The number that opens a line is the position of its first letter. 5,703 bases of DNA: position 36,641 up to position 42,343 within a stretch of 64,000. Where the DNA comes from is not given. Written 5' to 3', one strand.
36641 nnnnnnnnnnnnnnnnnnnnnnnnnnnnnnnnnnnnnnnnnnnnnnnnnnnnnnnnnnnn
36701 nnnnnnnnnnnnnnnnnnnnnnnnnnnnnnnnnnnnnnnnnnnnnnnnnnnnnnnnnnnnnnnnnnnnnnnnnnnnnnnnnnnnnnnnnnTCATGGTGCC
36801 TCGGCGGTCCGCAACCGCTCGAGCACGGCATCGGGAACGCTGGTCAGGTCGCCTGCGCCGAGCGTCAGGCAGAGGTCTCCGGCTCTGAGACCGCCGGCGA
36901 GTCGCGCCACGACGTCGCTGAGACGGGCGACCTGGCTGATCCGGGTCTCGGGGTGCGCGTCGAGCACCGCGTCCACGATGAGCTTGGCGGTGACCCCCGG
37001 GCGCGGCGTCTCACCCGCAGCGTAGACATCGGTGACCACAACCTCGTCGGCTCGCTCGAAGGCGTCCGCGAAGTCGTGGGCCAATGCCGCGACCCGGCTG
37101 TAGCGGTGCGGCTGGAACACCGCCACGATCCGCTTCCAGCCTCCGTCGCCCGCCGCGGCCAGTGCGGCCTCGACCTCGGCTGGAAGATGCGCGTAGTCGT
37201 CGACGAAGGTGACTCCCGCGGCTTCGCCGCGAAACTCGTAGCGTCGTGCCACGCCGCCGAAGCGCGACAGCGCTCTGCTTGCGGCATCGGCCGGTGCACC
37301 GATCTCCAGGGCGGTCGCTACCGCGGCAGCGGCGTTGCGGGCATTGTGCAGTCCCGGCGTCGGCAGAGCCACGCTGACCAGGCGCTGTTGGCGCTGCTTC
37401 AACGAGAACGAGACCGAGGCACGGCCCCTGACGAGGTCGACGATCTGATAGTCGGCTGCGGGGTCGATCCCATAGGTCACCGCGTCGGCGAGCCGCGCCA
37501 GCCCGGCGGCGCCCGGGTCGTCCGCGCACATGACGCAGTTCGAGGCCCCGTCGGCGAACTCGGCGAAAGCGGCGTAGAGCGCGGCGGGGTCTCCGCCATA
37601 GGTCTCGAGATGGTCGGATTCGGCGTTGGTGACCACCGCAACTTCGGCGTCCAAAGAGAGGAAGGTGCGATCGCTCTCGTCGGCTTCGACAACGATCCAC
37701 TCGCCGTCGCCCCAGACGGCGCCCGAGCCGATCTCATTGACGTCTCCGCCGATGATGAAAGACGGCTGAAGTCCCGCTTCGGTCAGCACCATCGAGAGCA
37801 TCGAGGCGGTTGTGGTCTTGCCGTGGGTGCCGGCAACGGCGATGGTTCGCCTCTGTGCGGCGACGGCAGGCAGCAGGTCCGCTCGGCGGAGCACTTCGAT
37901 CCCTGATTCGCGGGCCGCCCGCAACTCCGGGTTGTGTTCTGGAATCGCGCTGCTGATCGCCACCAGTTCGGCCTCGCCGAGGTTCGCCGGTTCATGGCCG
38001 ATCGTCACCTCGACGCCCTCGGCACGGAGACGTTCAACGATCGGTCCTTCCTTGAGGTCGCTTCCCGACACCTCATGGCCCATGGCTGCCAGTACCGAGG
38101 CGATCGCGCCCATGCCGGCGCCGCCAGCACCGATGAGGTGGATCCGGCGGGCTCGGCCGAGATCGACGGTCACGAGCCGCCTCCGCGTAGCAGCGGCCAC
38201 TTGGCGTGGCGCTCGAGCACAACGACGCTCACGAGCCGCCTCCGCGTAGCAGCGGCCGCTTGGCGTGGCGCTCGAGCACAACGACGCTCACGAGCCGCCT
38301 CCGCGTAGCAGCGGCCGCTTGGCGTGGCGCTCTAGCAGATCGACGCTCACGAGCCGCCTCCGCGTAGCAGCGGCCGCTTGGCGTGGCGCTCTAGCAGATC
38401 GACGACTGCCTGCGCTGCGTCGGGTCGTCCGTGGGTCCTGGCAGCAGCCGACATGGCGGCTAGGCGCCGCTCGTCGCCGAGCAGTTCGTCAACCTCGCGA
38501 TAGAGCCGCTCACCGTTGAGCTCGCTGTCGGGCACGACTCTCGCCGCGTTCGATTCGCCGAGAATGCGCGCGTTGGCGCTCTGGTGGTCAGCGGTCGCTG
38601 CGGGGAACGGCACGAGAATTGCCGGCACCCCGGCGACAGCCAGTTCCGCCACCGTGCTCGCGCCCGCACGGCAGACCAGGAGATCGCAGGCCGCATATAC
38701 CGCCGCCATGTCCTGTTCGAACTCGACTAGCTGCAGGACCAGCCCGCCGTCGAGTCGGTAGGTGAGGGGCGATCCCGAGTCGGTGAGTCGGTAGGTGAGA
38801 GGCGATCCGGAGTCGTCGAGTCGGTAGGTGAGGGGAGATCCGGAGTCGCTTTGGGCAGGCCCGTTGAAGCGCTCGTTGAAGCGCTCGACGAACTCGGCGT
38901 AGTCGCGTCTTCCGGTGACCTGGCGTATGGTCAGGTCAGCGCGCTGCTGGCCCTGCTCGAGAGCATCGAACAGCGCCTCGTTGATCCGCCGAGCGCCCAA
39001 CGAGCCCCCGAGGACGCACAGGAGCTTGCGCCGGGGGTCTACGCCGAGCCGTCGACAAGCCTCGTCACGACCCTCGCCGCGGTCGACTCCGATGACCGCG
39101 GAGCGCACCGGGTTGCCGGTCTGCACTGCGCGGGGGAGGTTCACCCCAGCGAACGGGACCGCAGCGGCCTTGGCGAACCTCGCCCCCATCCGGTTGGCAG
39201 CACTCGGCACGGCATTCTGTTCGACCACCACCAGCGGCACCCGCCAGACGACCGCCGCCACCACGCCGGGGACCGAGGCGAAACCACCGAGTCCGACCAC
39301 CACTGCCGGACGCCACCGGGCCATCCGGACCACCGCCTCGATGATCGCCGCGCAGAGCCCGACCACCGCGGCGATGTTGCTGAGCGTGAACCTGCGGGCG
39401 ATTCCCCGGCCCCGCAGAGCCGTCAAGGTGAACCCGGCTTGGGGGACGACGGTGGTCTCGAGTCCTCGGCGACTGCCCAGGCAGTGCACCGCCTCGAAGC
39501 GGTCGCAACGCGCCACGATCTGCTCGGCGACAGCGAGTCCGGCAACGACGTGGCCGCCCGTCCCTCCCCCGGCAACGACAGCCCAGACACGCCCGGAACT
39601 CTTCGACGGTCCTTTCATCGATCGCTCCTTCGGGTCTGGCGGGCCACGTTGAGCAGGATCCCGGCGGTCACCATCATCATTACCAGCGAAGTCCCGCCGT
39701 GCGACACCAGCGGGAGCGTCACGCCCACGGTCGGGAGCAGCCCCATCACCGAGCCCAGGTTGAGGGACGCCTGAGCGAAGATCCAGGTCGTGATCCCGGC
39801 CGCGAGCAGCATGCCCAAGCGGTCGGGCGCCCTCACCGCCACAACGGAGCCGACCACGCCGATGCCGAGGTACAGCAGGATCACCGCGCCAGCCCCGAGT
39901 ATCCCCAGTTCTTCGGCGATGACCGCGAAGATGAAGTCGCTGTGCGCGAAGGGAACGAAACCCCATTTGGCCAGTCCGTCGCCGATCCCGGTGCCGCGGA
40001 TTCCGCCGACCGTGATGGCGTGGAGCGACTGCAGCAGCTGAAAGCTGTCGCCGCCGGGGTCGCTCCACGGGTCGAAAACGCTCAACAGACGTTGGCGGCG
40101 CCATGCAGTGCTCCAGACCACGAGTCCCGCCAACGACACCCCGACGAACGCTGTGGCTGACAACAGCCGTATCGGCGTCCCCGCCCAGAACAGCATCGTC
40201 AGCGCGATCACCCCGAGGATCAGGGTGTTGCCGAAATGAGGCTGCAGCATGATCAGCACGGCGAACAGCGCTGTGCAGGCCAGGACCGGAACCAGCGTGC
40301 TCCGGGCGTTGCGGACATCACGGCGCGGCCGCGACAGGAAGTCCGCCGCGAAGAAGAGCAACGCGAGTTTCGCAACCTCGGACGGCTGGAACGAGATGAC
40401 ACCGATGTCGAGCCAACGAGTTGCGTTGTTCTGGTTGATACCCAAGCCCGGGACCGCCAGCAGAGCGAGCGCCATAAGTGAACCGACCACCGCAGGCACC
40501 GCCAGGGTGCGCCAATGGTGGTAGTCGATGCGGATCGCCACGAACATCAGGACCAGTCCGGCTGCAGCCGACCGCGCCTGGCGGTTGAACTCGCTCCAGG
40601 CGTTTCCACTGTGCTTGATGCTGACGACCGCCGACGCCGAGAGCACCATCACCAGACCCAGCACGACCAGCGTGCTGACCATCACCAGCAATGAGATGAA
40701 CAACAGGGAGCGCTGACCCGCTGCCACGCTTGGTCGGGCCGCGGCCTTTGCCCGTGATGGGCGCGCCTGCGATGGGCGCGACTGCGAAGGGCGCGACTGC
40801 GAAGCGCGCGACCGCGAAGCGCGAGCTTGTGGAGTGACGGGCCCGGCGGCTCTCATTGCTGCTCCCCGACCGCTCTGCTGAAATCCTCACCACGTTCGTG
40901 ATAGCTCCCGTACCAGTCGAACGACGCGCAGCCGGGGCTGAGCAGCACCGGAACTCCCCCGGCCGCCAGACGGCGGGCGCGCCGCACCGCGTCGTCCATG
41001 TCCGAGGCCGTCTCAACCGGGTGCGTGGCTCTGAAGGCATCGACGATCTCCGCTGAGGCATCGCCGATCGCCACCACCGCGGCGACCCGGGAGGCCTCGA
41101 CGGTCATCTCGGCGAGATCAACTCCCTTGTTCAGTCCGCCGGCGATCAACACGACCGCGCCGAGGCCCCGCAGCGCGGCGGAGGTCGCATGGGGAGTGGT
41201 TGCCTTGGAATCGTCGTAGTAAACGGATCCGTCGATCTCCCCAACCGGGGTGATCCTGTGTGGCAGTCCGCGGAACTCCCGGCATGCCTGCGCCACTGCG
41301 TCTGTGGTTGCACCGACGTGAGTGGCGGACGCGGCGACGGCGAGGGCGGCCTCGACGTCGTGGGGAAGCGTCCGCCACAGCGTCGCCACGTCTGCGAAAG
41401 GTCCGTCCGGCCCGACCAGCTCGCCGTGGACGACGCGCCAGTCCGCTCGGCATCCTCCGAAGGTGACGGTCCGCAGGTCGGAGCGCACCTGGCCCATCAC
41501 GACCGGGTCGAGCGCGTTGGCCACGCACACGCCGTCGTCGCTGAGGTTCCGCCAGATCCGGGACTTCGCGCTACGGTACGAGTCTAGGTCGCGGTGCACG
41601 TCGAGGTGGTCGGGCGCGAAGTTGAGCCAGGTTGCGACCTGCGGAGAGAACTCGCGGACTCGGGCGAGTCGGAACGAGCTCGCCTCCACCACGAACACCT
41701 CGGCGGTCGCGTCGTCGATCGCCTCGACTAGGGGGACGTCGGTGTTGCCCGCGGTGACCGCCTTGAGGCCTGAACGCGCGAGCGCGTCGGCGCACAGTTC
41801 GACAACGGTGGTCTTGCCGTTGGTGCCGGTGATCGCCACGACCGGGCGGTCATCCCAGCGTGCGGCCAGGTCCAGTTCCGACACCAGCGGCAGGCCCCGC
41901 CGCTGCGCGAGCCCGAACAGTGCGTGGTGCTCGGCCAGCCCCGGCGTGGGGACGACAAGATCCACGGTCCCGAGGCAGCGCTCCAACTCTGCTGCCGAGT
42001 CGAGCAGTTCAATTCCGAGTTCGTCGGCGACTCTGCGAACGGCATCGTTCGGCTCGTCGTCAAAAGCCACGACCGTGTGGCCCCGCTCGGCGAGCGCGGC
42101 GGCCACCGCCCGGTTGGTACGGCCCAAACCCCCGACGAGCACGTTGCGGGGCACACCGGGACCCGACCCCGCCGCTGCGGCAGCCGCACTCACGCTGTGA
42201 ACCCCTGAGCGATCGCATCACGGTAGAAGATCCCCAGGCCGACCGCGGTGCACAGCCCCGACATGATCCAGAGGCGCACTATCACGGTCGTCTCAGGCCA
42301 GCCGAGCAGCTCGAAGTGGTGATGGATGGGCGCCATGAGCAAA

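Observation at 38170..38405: Amplified GTGA stop/start junction between murG and murC forms a relay of three 20-codon mini-ORFs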

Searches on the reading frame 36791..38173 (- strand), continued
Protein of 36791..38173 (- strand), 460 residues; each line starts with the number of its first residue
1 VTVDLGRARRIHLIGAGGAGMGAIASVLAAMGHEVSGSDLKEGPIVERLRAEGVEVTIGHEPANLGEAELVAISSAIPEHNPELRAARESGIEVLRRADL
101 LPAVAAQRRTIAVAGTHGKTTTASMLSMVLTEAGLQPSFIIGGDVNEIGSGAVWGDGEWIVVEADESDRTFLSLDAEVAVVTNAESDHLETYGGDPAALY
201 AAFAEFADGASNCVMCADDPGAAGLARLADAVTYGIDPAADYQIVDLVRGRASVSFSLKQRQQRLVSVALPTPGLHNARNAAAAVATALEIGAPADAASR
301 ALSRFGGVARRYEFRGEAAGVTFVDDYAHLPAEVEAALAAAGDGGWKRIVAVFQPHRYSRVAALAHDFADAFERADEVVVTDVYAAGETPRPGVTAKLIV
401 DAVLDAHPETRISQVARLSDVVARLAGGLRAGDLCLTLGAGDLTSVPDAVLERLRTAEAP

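Call 21: find_encoding_contigs(protein=window:36791-38173:-, flank=3000, max_places=10)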
Protein window:36791-38173:- (460 aa): 4 contigs read that carry it; 3 places shown.
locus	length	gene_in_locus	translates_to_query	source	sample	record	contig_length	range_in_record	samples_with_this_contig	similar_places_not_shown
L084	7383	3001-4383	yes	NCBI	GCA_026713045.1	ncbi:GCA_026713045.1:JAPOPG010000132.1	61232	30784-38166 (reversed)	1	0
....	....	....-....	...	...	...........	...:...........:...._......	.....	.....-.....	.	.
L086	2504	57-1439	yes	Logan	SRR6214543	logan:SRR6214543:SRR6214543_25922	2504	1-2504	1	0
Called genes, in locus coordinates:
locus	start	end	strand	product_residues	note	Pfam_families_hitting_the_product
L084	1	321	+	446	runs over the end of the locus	PF08245:Mur_ligase_M, PF02875:Mur_ligase_C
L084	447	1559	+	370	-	PF01098:FTSW_RODA_SPOVE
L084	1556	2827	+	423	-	PF03033:Glyco_transf_28, PF04101:Glyco_tran_28_C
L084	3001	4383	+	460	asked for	PF01225:Mur_ligase, PF08245:Mur_ligase_M, PF02875:Mur_ligase_C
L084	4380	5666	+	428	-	PF01565:FAD_binding_4, PF02873:MurB_C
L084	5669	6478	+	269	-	PF08478:POTRA_1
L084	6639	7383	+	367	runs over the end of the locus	PF00091:Tubulin, PF12327:FtsZ_C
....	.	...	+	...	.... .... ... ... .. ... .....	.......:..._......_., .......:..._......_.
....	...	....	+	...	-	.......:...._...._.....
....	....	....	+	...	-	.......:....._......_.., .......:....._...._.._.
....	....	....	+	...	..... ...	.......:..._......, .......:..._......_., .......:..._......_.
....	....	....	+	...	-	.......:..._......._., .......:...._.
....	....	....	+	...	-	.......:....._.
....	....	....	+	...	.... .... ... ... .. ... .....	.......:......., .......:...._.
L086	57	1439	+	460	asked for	PF01225:Mur_ligase, PF08245:Mur_ligase_M, PF02875:Mur_ligase_C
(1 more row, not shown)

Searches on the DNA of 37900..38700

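Call 43: search_rna_families(source=window, start=37900, end=38700, threshold=evalue, max_evalue=1)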
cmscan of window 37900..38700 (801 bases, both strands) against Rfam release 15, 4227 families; matches with E-value up to 1: 2.
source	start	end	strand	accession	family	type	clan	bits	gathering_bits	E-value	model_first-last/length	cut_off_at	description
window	38253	38317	+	RF03281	mir-596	Gene; miRNA;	-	21.6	80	0.96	1-73/73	no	mir-596 microRNA precursor family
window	38247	38320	-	RF00798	mir-49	Gene; miRNA;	-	18.3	60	0.98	1-74/74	no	mir-49 microRNA precursor family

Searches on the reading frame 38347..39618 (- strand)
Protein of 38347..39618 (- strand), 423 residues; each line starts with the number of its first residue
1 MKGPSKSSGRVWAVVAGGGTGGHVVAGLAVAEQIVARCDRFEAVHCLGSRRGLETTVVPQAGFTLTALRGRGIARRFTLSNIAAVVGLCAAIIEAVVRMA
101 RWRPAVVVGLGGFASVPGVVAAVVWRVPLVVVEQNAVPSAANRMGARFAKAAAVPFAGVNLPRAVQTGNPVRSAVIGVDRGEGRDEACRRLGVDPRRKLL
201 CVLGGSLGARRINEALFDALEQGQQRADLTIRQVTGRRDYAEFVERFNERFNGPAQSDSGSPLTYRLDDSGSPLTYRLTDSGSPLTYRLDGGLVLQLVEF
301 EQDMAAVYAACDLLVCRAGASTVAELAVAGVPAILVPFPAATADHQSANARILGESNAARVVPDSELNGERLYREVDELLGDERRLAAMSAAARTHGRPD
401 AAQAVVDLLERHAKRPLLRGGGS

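Call 34: find_encoding_contigs(protein=window:38347-39618:-, flank=2500, max_places=10)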
Protein window:38347-39618:- (423 aa): 6 contigs read that carry it; 6 places shown.
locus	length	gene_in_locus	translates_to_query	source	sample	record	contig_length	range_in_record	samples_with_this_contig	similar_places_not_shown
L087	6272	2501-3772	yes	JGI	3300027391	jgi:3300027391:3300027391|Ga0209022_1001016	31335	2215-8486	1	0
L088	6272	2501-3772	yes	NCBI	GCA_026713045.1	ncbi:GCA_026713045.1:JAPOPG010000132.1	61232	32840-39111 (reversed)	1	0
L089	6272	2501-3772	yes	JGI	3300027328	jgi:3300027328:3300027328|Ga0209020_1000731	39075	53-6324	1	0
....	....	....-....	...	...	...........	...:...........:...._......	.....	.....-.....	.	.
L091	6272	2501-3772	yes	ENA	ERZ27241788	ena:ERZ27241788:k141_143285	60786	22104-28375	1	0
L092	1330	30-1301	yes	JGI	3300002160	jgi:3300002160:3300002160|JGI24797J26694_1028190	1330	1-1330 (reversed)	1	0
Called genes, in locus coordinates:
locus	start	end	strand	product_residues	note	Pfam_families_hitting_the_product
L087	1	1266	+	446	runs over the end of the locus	PF08245:Mur_ligase_M, PF02875:Mur_ligase_C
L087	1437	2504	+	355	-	PF01098:FTSW_RODA_SPOVE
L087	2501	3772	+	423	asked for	PF03033:Glyco_transf_28, PF04101:Glyco_tran_28_C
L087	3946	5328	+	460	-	PF01225:Mur_ligase, PF08245:Mur_ligase_M, PF02875:Mur_ligase_C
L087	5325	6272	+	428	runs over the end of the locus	PF01565:FAD_binding_4, PF02873:MurB_C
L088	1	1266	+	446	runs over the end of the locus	PF08245:Mur_ligase_M, PF02875:Mur_ligase_C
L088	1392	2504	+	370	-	PF01098:FTSW_RODA_SPOVE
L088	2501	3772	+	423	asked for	PF03033:Glyco_transf_28, PF04101:Glyco_tran_28_C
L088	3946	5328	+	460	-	PF01225:Mur_ligase, PF08245:Mur_ligase_M, PF02875:Mur_ligase_C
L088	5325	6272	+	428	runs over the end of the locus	PF01565:FAD_binding_4, PF02873:MurB_C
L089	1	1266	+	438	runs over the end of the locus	?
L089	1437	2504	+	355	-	PF01098:FTSW_RODA_SPOVE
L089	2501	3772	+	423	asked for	PF03033:Glyco_transf_28, PF04101:Glyco_tran_28_C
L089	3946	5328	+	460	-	PF01225:Mur_ligase, PF08245:Mur_ligase_M, PF02875:Mur_ligase_C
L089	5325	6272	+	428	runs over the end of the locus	PF01565:FAD_binding_4, PF02873:MurB_C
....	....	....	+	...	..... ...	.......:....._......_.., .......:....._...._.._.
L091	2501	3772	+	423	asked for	PF03033:Glyco_transf_28, PF04101:Glyco_tran_28_C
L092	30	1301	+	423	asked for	PF03033:Glyco_transf_28, PF04101:Glyco_tran_28_C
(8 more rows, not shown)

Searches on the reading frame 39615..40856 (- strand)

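Call 36: search_protein_families(library=pfam, proteins=[window:39615-40856:-], max_evalue=0.00001)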
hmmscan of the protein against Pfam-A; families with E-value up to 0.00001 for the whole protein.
window:39615-40856:- (413 aa): 1 family
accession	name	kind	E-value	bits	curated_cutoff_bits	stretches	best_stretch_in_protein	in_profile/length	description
PF01098.24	FTSW_RODA_SPOVE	-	8.1e-102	341.3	26.4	1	57-409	5-355/356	Cell cycle protein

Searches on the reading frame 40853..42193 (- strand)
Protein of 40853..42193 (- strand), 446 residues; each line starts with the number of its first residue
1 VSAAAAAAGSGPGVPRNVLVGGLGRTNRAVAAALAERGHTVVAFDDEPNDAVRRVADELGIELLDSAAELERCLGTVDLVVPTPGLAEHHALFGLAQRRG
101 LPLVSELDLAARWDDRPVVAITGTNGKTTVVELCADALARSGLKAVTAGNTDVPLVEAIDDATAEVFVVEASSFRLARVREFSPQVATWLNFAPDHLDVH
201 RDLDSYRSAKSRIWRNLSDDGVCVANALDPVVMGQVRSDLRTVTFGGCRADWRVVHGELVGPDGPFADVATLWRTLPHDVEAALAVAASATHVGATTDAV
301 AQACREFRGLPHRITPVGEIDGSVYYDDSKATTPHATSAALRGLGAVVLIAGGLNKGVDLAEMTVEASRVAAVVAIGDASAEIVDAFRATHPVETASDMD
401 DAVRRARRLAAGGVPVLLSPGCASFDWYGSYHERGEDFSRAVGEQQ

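Call 36: search_protein_families(library=pfam, proteins=[window:40853-42193:-], max_evalue=0.00001)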
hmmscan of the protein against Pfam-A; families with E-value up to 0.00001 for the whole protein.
window:40853-42193:- (446 aa): 2 families
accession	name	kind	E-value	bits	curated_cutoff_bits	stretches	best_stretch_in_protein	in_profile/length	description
PF08245.18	Mur_ligase_M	-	3.5e-24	86.3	24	1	121-249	1-149/200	Mur ligase middle domain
PF02875.26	Mur_ligase_C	-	2.9e-11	44.7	28.4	1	312-420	1-125/127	Mur ligase, glutamate ligase domain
